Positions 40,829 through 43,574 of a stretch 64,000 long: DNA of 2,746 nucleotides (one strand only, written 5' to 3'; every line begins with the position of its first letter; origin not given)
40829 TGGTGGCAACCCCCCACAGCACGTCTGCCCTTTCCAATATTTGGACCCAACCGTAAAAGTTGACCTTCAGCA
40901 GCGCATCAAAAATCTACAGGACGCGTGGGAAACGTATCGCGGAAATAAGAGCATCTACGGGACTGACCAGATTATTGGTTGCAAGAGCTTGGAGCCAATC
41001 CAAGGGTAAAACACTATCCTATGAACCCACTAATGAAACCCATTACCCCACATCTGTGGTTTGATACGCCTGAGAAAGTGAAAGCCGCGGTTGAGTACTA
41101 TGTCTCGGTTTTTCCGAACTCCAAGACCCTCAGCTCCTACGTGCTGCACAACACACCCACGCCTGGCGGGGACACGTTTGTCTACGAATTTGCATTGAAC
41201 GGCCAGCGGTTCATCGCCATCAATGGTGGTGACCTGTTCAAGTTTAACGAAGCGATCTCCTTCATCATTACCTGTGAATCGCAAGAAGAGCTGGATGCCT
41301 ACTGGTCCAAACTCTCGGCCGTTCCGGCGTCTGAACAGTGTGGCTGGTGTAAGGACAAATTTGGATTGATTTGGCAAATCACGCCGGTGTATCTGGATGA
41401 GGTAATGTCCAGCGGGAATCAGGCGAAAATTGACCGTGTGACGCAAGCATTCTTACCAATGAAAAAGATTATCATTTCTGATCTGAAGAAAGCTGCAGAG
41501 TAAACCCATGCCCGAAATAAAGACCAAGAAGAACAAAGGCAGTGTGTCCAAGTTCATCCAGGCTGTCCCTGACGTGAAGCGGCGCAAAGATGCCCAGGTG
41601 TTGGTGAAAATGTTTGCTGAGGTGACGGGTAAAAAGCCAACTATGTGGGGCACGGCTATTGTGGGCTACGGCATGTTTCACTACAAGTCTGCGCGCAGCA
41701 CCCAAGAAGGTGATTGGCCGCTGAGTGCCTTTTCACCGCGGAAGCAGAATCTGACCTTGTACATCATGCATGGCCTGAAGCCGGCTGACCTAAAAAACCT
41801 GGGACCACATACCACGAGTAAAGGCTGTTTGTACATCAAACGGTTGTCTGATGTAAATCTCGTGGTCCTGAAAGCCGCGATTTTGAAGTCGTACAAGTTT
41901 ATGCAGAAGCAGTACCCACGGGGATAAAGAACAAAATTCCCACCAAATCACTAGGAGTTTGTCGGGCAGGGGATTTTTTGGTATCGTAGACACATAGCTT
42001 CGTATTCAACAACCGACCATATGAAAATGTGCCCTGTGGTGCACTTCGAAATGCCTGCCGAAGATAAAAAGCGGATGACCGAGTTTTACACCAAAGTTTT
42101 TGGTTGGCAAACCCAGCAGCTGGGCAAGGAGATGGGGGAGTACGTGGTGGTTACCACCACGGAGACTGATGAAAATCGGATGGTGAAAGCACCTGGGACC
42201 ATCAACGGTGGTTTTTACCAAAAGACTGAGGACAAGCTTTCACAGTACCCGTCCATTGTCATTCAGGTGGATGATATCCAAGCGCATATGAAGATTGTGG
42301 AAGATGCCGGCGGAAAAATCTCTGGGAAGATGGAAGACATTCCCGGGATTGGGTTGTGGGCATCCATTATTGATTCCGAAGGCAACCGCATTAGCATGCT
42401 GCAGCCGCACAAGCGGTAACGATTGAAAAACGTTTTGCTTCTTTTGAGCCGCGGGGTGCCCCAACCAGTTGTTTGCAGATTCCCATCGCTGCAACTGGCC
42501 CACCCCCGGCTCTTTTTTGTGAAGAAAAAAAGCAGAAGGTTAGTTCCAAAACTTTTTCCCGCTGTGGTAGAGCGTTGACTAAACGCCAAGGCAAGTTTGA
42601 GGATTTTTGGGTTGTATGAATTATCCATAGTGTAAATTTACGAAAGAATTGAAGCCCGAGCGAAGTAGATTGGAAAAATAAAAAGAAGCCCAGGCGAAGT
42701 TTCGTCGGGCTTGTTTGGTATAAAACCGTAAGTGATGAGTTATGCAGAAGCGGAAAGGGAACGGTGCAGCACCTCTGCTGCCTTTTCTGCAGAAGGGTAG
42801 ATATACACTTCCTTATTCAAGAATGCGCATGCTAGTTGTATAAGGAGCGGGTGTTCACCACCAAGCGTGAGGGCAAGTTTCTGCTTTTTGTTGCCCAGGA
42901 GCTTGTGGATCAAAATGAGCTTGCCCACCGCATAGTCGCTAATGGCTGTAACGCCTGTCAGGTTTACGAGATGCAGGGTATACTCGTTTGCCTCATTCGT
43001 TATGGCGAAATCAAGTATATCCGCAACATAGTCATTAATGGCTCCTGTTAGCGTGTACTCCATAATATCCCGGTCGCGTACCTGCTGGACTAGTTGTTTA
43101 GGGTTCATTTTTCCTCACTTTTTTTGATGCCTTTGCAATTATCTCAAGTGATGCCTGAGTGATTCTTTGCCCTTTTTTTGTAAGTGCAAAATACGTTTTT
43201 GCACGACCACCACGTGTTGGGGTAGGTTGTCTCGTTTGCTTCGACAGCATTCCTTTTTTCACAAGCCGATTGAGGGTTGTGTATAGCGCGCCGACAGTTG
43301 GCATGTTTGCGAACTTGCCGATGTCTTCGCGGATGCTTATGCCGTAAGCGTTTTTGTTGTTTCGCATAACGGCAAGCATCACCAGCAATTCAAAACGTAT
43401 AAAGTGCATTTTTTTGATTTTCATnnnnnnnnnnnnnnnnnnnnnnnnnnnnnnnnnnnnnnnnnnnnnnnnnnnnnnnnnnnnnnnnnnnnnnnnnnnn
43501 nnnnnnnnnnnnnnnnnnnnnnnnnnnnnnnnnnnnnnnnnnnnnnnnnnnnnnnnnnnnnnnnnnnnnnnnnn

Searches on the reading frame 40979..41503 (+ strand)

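Call 11: search_protein_families(library=pfam, proteins=[window:40979-41503:+], max_evalue=0.01)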
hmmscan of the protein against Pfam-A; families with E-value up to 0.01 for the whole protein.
window:40979-41503:+ (174 aa): 1 family
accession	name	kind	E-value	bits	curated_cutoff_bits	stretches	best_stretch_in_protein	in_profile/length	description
PF06983.19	3-dmu-9_3-mt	-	1.5e-38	132.3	24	1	22-135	3-116/116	3-demethylubiquinone-9 3-methyltransferase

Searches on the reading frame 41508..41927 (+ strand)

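Call 11: search_protein_families(library=pfam, proteins=[window:41508-41927:+], max_evalue=0.01)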
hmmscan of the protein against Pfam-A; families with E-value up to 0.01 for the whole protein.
window:41508-41927:+ (139 aa): 1 family
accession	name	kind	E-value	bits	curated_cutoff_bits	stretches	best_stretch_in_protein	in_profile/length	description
PF08818.16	DUF1801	-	1.4e-08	35.4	27.2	1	25-126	1-82/85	Domain of unknown function (DU1801)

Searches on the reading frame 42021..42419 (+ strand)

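Call 11: search_protein_families(library=pfam, proteins=[window:42021-42419:+], max_evalue=0.01)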
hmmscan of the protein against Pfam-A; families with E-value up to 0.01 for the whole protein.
window:42021-42419:+ (132 aa): 3 families
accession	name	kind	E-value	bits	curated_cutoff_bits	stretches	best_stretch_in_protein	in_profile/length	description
PF00903.31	Glyoxalase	-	1.3e-07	32.5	20.6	1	7-124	3-119/121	Glyoxalase/Bleomycin resistance protein/Dioxygenase superfamily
PF22677.2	Ble-like_N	-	7.5e-07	29.2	24.5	1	6-46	2-40/41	Bleomycin resistance protein-like N-terminal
PF18029.7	Glyoxalase_6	-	0.0034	18.5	23.6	1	13-123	6-102/106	Glyoxalase-like domain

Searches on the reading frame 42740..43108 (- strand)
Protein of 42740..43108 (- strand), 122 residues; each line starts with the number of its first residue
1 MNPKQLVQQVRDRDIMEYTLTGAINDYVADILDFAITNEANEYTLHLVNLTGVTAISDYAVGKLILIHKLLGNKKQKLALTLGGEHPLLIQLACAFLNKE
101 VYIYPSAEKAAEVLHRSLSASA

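Call 11: search_protein_families(library=pfam, proteins=[window:42740-43108:-], max_evalue=0.01)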
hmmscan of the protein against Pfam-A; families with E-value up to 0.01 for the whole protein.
window:42740-43108:- (122 aa): 0 families

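Call 36: search_protein_families(library=ncbifam, proteins=[window:42740-43108:-], max_evalue=0.1)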
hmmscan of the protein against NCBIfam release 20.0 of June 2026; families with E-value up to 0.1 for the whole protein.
window:42740-43108:- (122 aa): 0 families

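Call 37: search_protein_families(library=phrogs, proteins=[window:42740-43108:-], max_evalue=0.1)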
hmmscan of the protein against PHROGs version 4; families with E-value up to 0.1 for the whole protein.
window:42740-43108:- (122 aa): 0 families

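Call 70: search_protein_families(library=pfam, proteins=[window:42740-43108:-], max_evalue=10)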
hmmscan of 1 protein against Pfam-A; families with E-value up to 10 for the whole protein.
window:42740-43108:- (122 aa): 1 family
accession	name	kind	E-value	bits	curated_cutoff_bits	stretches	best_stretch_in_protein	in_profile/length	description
PF01740.26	STAS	-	0.08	13.2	22.6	1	12-81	7-78/106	STAS domain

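Call 71: search_solved_structures(query=window:42740-43108:-, max_evalue=1)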
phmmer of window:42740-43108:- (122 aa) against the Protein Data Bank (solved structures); distinct sequences matched with E-value up to 1: 2.
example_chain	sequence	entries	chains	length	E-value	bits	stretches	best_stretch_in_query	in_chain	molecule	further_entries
9vgk_A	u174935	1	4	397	0.54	14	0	48-106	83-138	Ancestral L-tyrptophan synthase beta-subunit 1 K90A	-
5kzm_B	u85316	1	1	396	0.7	13.6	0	60-108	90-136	Tryptophan synthase beta chain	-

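Call 74: search_protein_families(library=padloc, proteins=[window:42740-43108:-], max_evalue=0.1)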
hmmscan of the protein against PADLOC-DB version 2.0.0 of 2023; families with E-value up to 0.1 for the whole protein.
window:42740-43108:- (122 aa): 0 families
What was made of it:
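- On Type III toxin-antitoxin (ToxIN-like): The downstream genes are PadR and a 122-aa protein with no PADLOC hit (call 74).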

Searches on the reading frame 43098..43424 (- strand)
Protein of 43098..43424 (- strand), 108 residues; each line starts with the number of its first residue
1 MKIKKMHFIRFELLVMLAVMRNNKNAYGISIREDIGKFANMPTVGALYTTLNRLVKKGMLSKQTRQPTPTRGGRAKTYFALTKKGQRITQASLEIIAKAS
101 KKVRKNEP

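Call 11: search_protein_families(library=pfam, proteins=[window:43098-43424:-], max_evalue=0.01)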
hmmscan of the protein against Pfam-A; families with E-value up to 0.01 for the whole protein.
window:43098-43424:- (108 aa): 3 families
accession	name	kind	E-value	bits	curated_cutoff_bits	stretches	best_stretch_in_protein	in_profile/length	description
PF03551.20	PadR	-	6.6e-11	42.5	27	1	16-88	1-72/75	Transcriptional regulator PadR-like family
PF03965.22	Penicillinase_R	-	0.00064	20.5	22.6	1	14-100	7-84/115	Penicillinase repressor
PF13814.12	Replic_Relax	-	0.00073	20.1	25.3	1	46-94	25-75/191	Replication-relaxation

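Call 12: find_encoding_contigs(protein=window:43098-43424:-, flank=5000, max_places=10)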
Protein window:43098-43424:- (108 aa): 3 contigs read that carry it; 1 place shown.
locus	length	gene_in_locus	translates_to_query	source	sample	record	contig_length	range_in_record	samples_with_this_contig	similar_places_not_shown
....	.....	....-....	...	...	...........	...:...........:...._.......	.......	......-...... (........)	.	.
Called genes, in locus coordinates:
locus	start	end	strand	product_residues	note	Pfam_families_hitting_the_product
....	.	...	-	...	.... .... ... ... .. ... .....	-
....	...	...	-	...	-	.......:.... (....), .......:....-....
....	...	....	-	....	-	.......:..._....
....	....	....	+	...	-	-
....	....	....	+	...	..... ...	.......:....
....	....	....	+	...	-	-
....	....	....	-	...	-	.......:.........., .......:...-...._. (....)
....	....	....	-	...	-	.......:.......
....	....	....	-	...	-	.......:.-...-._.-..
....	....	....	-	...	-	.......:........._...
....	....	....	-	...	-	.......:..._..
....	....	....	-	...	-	-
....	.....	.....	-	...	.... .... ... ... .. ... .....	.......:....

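Call 17: find_homologous_proteins(query=window:43098-43424:-, max_evalue=1e-8)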
Query window:43098-43424:- (108 aa): 72 proteins with E <= 1e-8 among 111 candidates.
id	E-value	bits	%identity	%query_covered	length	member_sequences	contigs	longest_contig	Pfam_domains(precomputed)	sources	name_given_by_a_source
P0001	3.4e-62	224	100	100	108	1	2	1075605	PF03551.21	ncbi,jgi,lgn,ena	ncbi:MAG: helix-turn-helix transcriptional regulator [Patescibacteria group bacterium]|jgi:DNA-bindi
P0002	5.5e-17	79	55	71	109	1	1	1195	PF03551.21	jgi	jgi:DNA-binding PadR family transcriptional regulator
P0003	6.4e-17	79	54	69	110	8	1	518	PF03551.21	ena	-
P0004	1.8e-16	78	53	75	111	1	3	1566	PF03551.21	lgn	-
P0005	4.1e-16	77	52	70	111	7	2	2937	PF03551.21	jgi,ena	jgi:DNA-binding PadR family transcriptional regulator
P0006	8.2e-16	76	51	81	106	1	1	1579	PF03551.21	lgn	-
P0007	2.8e-15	74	51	81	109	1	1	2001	PF03551.21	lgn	-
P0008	6.2e-15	73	48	80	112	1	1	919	PF03551.21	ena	-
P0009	8.3e-15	72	48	80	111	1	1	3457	PF03551.21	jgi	-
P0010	1.2e-14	72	53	70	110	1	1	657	PF03551.21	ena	-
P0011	1.5e-14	72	47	80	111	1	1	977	PF03551.21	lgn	-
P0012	2.5e-14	71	48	74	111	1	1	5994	PF03551.21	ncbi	-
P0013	3.8e-14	70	47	81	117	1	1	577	PF03551.21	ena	-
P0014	7.0e-14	69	51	69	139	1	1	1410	PF03551.21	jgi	jgi:PadR family transcriptional regulator PadR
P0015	8.1e-14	69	46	80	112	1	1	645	PF03551.21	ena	-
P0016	8.9e-14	69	44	81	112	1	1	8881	PF03551.21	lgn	-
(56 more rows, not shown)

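Call 27: find_encoding_contigs(protein=P0012, flank=4000, max_places=3)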
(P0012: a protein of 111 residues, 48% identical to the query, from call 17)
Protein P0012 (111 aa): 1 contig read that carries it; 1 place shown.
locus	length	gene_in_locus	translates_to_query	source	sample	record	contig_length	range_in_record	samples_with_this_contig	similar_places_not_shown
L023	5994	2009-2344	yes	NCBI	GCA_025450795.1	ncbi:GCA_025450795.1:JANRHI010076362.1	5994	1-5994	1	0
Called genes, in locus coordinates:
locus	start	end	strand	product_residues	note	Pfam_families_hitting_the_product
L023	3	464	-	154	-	?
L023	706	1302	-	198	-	-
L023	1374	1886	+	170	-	PF12867:DinB_2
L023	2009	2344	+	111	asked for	PF03551:PadR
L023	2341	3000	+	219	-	-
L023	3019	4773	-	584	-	PF00749:tRNA-synt_1c, PF03950:tRNA-synt_1c_C, PF20974:tRNA-synt_1c_C2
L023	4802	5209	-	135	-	PF07883:Cupin_2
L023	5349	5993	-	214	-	?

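Call 28: find_encoding_contigs(protein=P0009, flank=4000, max_places=3)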
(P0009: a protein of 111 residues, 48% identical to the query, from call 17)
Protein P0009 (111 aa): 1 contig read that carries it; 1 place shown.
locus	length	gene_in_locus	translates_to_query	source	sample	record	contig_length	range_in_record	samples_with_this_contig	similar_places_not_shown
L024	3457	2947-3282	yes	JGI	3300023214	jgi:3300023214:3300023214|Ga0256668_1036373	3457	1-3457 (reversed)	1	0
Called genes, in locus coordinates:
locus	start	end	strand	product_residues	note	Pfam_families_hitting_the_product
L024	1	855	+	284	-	?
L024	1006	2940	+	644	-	PF02012:BNR (faint), PF13088:BNR_2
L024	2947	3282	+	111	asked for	PF03551:PadR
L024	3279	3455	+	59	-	?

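Call 29: find_encoding_contigs(protein=P0005, flank=4000, max_places=3)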
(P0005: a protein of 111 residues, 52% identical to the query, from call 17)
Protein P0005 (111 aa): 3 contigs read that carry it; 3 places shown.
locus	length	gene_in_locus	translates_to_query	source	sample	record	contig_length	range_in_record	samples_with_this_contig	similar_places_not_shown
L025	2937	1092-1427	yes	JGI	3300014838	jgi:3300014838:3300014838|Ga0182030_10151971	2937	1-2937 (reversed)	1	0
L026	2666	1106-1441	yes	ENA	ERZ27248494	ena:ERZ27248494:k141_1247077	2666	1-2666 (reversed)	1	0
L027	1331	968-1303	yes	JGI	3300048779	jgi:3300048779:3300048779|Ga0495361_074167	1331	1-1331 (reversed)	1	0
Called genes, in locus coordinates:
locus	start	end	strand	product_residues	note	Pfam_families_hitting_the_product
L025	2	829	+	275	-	?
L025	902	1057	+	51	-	-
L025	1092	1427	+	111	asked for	PF03551:PadR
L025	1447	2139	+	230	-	-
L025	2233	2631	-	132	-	PF01850:PIN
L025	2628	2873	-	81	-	PF04014:MazE_antitoxin, PF15937:PrlF_antitoxin (weak)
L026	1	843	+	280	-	?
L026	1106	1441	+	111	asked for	PF03551:PadR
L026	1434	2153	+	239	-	-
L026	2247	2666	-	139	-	?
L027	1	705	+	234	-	?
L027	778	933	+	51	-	-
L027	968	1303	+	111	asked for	PF03551:PadR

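Call 30: find_encoding_contigs(protein=P0016, flank=4000, max_places=3)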
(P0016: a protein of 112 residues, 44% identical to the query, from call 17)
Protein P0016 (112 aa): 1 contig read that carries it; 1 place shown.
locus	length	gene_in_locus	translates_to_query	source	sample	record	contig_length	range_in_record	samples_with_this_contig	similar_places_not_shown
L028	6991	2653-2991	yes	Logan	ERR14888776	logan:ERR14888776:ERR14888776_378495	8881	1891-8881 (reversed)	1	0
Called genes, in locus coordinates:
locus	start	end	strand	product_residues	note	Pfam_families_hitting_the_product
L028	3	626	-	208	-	?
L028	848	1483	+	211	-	PF00440:TetR_N, PF13305:TetR_C_33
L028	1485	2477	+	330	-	PF05971:Methyltransf_10, PF05175:MTS (weak)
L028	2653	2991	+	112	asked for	PF03551:PadR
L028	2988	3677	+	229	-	-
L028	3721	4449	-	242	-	PF07386:DUF1499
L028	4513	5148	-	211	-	PF00072:Response_reg, PF00196:GerE, PF08281:Sigma70_r4_2 (weak)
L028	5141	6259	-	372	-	PF07730:HisKA_3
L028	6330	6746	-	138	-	PF09912:DUF2141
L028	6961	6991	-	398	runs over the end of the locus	PF12704:MacB_PCD, PF02687:FtsX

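Call 36: search_protein_families(library=ncbifam, proteins=[window:43098-43424:-], max_evalue=0.1)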
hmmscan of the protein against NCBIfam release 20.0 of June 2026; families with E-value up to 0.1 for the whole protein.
window:43098-43424:- (108 aa): 7 families
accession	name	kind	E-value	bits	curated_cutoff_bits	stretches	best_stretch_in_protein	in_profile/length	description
TIGR03433.1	padR_acidobact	paralog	4.3e-06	26.8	101.8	1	12-101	6-93/101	PadR family transcriptional regulator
NF053635.1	TransRegRv3488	equivalog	0.00015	21.9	140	1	24-102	20-94/98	Rv3488 family transcriptional regulator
NF006931.0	PRK09416.1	equivalog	0.0055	16.9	112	1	12-91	44-117/135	PadR family transcriptional regulator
TIGR01889.1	Staph_reg_Sar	paralog_domain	0.0059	16.9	62.6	1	3-63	17-76/109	staphylococcal accessory regulator family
NF045593.1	bilirub_TF_BilQ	equivalog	0.024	14.3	125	1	49-105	63-114/135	bilirubin utilization transcriptional regulator BilQ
NF050133.1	TransRegFabT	equivalog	0.029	14.7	200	1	41-88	54-96/138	fatty acid biosynthesis transcriptional regulator FabT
NF047406.1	TransRegPerRTherm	equivalog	0.08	13.2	200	0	17-71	14-69/130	manganese-dependent transcriptional regulator PerR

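Call 74: search_protein_families(library=padloc, proteins=[window:43098-43424:-], max_evalue=0.1)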
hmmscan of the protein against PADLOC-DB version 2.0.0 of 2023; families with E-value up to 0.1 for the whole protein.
window:43098-43424:- (108 aa): 0 families
